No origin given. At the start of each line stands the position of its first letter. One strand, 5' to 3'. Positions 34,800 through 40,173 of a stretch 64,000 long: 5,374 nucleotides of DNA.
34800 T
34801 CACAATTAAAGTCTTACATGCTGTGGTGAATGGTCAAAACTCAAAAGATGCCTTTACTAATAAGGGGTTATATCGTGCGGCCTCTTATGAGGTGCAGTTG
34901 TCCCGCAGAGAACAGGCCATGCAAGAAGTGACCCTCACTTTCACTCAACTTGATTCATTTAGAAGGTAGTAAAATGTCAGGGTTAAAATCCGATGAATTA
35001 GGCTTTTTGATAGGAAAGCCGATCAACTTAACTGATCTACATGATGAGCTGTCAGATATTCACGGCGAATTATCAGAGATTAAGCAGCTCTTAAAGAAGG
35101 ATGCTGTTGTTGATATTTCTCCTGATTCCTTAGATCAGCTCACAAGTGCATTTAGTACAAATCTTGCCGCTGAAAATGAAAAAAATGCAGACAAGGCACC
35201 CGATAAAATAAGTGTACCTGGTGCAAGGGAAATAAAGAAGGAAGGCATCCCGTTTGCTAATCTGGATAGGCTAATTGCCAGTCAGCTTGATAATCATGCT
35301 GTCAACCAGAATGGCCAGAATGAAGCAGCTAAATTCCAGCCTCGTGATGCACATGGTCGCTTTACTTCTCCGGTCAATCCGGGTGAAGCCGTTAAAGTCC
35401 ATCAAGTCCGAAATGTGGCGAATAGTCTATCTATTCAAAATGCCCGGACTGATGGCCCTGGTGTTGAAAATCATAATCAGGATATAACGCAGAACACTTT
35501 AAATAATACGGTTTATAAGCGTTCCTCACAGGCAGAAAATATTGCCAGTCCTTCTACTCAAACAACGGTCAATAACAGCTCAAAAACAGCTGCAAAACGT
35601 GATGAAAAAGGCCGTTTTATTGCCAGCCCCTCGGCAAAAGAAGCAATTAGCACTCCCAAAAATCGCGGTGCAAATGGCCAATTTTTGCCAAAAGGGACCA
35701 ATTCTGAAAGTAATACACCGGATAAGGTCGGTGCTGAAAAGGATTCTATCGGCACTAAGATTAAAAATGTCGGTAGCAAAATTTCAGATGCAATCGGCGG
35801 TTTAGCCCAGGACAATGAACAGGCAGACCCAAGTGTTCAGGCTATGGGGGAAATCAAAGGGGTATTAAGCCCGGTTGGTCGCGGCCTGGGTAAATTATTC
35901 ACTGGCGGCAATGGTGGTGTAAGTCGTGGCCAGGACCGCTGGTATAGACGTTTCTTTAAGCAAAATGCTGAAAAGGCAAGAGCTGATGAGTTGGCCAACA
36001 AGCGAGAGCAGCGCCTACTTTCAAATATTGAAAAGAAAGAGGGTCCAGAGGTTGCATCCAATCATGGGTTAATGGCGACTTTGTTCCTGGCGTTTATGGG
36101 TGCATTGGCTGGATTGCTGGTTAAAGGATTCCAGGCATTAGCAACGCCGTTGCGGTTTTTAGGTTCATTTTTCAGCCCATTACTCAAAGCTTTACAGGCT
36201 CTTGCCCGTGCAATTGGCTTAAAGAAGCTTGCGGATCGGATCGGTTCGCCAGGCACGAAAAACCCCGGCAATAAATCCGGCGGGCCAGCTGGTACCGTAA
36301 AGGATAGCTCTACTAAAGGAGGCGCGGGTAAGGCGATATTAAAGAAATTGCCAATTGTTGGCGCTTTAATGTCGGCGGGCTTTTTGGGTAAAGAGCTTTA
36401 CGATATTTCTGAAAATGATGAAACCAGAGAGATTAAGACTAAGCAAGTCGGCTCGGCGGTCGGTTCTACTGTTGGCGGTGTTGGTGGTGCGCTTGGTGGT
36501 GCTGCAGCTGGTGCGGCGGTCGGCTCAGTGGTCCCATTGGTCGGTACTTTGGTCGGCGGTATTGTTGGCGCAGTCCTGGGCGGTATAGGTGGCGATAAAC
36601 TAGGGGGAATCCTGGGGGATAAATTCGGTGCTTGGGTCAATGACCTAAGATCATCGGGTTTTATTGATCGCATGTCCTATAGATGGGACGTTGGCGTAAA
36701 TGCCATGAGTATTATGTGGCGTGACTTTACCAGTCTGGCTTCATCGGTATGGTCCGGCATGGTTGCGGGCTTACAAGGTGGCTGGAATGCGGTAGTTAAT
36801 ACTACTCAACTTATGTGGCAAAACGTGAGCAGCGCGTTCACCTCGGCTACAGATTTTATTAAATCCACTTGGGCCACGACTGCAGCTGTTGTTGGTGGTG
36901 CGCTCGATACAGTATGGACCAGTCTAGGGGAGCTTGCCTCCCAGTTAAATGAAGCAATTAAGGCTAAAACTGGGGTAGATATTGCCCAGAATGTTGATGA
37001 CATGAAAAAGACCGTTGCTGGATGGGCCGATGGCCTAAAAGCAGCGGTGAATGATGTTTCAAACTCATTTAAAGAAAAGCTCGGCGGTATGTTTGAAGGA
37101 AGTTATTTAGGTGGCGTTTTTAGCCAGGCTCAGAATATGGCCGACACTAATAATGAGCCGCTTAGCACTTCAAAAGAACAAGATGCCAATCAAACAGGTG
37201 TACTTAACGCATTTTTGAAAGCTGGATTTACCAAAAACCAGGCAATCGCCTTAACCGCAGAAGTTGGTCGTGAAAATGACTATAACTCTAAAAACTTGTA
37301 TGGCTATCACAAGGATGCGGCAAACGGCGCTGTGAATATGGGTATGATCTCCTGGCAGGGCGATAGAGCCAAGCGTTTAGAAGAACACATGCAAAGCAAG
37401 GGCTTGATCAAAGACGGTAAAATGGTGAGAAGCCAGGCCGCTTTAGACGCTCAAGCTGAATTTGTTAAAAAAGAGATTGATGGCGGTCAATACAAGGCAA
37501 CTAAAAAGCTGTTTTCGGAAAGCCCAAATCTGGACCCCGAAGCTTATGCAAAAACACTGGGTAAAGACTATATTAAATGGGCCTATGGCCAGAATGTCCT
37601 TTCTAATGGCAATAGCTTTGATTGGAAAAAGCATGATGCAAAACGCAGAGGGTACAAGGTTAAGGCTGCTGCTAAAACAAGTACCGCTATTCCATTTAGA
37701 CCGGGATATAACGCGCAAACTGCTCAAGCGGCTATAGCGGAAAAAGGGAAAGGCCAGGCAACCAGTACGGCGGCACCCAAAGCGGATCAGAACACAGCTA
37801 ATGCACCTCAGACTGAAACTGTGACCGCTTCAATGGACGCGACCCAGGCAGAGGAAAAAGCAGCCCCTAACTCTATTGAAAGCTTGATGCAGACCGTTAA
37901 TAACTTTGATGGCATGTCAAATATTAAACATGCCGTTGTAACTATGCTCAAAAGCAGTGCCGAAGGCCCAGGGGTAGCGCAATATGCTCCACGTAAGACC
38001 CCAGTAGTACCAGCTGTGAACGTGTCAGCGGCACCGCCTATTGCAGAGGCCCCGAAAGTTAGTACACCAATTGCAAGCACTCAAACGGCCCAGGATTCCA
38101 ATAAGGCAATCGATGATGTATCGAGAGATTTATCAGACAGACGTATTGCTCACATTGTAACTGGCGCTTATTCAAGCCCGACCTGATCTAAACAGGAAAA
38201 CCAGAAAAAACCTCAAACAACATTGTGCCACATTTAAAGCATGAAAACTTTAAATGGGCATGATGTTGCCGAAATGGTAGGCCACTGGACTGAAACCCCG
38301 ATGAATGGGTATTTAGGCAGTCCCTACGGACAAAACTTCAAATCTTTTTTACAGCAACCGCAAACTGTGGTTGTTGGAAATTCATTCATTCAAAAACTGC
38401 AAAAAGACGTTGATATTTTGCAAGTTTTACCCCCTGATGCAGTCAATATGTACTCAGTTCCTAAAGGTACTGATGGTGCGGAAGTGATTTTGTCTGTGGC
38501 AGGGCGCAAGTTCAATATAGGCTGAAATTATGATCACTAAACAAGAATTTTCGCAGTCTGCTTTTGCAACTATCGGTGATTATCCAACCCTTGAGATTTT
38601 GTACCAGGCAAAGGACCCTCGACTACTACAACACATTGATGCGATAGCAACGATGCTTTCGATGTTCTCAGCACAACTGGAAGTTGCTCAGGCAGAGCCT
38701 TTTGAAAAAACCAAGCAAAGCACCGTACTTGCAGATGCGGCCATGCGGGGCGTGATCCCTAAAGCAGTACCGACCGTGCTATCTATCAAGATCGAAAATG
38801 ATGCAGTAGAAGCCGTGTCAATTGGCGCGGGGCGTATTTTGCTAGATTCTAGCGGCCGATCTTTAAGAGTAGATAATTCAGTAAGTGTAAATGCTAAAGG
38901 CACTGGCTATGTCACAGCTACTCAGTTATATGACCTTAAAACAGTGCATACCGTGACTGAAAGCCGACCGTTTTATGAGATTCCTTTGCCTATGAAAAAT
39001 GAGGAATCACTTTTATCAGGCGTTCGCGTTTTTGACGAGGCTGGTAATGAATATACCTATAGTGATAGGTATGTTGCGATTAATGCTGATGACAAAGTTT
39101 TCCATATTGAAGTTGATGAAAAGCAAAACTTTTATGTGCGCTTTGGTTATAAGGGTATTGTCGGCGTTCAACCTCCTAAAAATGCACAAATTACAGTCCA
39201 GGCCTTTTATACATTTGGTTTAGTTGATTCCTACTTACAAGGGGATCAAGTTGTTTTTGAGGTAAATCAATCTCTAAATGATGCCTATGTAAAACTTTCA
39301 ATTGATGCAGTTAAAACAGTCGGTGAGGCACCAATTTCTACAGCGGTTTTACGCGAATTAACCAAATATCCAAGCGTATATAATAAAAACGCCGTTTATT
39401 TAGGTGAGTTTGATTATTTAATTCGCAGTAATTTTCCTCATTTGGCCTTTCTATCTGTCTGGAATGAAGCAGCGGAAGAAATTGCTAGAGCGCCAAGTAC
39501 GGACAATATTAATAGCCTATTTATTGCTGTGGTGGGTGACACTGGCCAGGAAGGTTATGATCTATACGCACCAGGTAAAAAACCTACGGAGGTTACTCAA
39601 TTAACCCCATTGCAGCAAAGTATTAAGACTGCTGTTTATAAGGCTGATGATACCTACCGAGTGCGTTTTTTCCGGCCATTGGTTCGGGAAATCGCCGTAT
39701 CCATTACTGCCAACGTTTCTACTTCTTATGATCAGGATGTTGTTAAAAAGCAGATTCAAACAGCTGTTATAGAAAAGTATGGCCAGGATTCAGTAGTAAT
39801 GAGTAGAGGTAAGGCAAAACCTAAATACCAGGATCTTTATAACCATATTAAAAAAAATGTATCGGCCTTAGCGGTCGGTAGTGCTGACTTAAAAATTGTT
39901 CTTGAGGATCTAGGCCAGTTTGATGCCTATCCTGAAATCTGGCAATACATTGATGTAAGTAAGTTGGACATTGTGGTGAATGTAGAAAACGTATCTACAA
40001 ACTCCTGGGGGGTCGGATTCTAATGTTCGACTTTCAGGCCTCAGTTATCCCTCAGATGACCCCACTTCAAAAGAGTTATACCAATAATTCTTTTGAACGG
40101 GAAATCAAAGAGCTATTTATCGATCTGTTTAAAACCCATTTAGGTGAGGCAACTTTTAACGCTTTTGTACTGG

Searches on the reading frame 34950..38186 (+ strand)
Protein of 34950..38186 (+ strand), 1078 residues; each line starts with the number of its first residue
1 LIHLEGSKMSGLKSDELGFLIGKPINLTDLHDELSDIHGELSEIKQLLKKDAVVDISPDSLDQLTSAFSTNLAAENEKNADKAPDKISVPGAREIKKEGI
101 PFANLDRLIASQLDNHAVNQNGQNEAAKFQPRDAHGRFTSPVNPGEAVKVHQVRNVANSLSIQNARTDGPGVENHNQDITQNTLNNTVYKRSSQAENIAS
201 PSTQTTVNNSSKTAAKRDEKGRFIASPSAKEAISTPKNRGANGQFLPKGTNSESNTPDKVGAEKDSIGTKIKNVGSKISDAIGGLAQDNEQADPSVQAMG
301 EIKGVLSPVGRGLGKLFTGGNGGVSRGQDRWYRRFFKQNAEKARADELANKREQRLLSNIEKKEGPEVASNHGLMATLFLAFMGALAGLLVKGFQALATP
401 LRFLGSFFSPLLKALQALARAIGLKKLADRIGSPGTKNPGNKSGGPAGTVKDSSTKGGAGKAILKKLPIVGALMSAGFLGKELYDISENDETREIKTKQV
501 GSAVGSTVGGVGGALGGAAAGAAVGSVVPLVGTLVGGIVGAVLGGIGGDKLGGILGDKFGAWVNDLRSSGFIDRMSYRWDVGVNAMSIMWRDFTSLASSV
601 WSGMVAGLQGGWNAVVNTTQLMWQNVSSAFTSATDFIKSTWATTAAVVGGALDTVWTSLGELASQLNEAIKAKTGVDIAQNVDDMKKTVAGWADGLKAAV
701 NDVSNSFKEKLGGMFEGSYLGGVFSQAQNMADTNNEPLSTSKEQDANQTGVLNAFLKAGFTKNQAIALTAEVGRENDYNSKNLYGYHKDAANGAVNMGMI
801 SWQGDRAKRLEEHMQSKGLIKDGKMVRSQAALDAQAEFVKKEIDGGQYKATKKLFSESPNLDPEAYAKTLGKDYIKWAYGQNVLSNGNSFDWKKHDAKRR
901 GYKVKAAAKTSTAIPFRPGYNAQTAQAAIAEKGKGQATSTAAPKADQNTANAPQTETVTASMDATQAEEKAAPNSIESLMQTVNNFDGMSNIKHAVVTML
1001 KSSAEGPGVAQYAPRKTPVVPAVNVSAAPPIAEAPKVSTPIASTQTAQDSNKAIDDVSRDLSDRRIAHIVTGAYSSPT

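Call 9: search_protein_families(library=phrogs, proteins=[window:34950-38186:+], max_evalue=0.001)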
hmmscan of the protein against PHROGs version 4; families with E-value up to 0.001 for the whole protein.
window:34950-38186:+ (1078 aa): 17 families
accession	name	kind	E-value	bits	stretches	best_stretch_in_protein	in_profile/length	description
phrog_6922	-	unknown function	4.7e-167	558.9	1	172-1077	105-764/768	-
phrog_19273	-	unknown function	2.1e-23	81.6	1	739-899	727-894/4846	-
phrog_24596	-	unknown function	6.2e-19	68.7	1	488-567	699-774/1052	-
phrog_11489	-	unknown function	9e-13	48.2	1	460-663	687-877/1717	-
phrog_10341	-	lysis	8.7e-12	45.6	1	433-566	72-196/577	endolysin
phrog_1047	-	tail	1.1e-10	41.2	1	306-559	714-911/1251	tail associated lysin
phrog_20938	-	unknown function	5.1e-10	39.1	1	473-558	772-852/1028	-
phrog_34863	-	unknown function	1.1e-09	38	1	462-565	347-456/966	-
phrog_167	-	tail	4e-09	35.7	2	176-561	492-731/1555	tail length tape measure protein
phrog_1272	-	tail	8.4e-08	31.4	1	390-732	610-935/1606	tail length tape measure protein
phrog_16692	-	unknown function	3.1e-07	30.2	1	477-599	691-806/1107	-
phrog_38258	-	unknown function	2e-06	27.9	1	569-716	207-346/427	-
phrog_4200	-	tail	7e-06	25.8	1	594-717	408-534/732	tail length tape measure protein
phrog_28412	-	unknown function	8e-05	21.6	1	499-548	916-966/1244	-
phrog_23574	-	tail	0.00035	19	0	495-644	805-951/1441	tail length tape measure protein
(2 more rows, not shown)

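Call 38: search_protein_families(library=pfam, proteins=[window:34950-38186:+], max_evalue=1)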
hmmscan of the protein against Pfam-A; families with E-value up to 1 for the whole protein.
window:34950-38186:+ (1078 aa): 2 families
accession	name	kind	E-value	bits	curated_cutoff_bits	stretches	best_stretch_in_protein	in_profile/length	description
PF18013.6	Phage_lysozyme2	-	1.1e-08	35.8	28.2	1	747-880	2-122/140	Phage tail lysozyme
PF13488.11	Gly-zipper_Omp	-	0.0073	16.6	25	1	512-550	1-41/46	Glycine zipper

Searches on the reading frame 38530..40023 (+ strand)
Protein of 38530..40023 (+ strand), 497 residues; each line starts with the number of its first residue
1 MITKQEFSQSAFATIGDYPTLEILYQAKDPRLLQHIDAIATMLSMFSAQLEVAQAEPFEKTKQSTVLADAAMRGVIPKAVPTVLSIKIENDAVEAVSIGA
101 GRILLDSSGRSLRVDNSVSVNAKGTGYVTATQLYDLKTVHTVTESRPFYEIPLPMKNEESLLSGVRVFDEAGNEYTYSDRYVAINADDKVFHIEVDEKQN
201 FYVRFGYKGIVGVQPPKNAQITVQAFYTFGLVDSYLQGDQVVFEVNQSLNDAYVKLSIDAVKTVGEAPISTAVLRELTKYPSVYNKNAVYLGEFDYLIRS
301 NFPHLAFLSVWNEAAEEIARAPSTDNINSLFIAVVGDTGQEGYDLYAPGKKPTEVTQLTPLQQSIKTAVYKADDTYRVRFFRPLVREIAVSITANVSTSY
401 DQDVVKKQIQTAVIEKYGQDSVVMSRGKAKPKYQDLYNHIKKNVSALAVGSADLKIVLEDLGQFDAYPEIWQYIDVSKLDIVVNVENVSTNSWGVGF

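Call 9: search_protein_families(library=phrogs, proteins=[window:38530-40023:+], max_evalue=0.001)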
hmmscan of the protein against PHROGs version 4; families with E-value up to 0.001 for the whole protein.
window:38530-40023:+ (497 aa): 2 families
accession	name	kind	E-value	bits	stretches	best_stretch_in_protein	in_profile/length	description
phrog_1369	-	tail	2e-124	417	1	1-494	2-488/489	baseplate protein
phrog_6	-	tail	0.00034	20.4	0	359-415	291-346/548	baseplate wedge subunit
